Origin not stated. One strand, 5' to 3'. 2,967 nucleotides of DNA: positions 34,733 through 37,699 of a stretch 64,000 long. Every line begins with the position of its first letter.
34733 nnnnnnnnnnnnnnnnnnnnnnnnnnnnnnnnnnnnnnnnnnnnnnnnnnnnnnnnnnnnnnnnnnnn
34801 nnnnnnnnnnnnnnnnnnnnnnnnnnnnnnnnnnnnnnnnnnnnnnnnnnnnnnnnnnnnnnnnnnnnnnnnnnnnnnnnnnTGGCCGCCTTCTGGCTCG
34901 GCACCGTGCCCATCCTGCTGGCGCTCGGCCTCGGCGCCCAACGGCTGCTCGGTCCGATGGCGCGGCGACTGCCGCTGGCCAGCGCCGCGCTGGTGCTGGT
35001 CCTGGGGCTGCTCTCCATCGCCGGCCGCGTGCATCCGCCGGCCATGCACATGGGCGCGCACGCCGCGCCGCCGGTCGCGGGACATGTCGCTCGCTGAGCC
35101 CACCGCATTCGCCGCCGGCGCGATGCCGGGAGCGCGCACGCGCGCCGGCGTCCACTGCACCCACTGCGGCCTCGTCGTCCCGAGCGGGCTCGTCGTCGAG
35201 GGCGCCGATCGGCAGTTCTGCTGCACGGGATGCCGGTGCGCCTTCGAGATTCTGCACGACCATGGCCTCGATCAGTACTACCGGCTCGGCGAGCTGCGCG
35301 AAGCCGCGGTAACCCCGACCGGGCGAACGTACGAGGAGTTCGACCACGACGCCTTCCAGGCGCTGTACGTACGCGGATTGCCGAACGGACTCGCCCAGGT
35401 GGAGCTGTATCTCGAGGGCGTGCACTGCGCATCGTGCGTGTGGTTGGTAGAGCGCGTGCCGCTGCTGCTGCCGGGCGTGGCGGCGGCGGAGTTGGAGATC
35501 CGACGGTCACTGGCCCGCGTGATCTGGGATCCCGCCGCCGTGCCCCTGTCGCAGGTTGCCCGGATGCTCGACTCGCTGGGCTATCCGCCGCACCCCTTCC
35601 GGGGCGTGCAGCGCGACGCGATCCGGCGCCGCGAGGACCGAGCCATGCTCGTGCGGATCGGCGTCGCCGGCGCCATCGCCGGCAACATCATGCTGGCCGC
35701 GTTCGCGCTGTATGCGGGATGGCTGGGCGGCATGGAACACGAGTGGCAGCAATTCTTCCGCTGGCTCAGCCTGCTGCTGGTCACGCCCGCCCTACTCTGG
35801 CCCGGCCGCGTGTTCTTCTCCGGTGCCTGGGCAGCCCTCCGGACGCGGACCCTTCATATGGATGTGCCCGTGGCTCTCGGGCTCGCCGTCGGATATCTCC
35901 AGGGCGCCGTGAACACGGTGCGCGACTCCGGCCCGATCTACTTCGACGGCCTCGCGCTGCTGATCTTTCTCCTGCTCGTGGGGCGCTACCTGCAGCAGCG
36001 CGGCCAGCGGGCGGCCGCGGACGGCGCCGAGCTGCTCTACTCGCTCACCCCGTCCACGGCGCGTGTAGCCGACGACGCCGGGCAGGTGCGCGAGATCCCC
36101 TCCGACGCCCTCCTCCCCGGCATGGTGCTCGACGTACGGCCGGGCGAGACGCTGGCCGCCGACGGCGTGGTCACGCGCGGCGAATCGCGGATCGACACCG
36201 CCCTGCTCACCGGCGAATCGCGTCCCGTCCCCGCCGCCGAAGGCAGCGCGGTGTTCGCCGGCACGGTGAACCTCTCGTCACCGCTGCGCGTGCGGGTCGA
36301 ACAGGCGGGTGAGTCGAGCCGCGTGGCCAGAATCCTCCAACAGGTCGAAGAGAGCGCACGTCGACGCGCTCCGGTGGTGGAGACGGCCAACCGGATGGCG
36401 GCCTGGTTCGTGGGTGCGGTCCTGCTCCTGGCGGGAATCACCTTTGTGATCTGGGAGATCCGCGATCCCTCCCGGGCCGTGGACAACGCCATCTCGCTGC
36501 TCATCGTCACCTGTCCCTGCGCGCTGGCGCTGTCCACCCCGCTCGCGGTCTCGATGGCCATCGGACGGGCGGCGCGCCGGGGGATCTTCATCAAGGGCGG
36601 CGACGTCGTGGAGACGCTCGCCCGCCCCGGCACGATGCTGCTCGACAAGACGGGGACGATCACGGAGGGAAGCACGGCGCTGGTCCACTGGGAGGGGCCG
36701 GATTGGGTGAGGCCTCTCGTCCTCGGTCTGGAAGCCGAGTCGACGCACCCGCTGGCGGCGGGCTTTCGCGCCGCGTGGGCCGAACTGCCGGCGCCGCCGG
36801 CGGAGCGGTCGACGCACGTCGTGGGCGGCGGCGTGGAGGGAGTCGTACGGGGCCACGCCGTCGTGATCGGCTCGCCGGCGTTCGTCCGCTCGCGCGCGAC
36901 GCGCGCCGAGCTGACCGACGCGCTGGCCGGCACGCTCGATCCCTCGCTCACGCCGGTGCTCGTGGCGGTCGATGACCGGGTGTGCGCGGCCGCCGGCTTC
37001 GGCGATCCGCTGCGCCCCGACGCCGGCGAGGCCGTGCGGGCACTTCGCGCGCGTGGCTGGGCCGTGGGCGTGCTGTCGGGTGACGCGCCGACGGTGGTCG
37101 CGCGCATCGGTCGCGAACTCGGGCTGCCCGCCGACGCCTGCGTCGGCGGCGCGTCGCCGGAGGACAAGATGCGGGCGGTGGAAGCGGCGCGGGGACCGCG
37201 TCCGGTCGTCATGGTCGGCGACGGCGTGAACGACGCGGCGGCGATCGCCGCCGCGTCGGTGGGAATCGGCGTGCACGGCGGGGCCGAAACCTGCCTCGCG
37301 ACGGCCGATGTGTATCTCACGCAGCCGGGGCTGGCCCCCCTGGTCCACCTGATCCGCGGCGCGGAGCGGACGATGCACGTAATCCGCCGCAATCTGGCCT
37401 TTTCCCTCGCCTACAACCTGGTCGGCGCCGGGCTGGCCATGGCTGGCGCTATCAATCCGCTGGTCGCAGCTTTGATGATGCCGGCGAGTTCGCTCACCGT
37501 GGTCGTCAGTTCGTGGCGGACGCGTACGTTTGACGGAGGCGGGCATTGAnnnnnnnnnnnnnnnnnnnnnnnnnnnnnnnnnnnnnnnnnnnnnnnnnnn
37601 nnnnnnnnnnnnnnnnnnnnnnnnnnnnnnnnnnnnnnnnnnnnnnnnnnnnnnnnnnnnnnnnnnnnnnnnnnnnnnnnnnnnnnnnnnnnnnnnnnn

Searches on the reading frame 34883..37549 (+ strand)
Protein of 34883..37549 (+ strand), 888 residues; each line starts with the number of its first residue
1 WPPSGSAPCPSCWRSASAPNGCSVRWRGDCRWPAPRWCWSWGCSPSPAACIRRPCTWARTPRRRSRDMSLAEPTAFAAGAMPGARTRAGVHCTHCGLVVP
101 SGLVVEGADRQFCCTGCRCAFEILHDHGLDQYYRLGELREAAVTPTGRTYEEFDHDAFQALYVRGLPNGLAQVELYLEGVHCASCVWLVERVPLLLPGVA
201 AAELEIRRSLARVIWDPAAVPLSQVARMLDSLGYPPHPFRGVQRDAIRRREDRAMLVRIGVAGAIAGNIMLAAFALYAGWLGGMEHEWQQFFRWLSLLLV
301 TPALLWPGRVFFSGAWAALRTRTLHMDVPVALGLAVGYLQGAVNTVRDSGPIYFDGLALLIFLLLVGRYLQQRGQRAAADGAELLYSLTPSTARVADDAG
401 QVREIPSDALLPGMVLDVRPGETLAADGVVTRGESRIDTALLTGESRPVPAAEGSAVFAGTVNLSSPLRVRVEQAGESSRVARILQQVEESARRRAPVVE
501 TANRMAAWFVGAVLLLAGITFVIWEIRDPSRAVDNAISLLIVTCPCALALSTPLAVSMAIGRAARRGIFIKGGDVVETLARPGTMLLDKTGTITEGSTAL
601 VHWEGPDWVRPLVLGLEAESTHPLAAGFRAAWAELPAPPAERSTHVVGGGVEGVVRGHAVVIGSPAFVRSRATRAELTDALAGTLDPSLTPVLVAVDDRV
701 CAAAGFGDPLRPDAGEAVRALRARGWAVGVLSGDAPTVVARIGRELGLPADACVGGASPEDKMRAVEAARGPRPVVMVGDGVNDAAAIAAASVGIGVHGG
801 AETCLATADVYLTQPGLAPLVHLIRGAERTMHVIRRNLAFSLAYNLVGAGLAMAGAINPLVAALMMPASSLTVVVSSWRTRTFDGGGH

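Call 44: search_protein_families(library=pfam, proteins=[window:34883-37549:+], max_evalue=0.001)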
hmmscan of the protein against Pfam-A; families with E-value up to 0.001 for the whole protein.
window:34883-37549:+ (888 aa): 5 families
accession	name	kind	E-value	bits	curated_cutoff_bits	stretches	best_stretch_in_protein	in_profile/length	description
PF00122.25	E1-E2_ATPase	-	6.1e-49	166.4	28.1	1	387-566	1-181/181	E1-E2 ATPase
PF00702.32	Hydrolase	-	8.4e-26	92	26.4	1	585-791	4-190/191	haloacid dehalogenase-like hydrolase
PF12156.14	ATPase-cat_bd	-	3.3e-13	50.6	27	1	91-164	1-83/86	Putative metal-binding domain of cation transport ATPase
PF00403.32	HMA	-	1.9e-08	35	24.8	1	175-234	2-61/62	Heavy-metal-associated domain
PF12710.13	HAD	-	0.00065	20.6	27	0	706-787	85-187/189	haloacid dehalogenase-like hydrolase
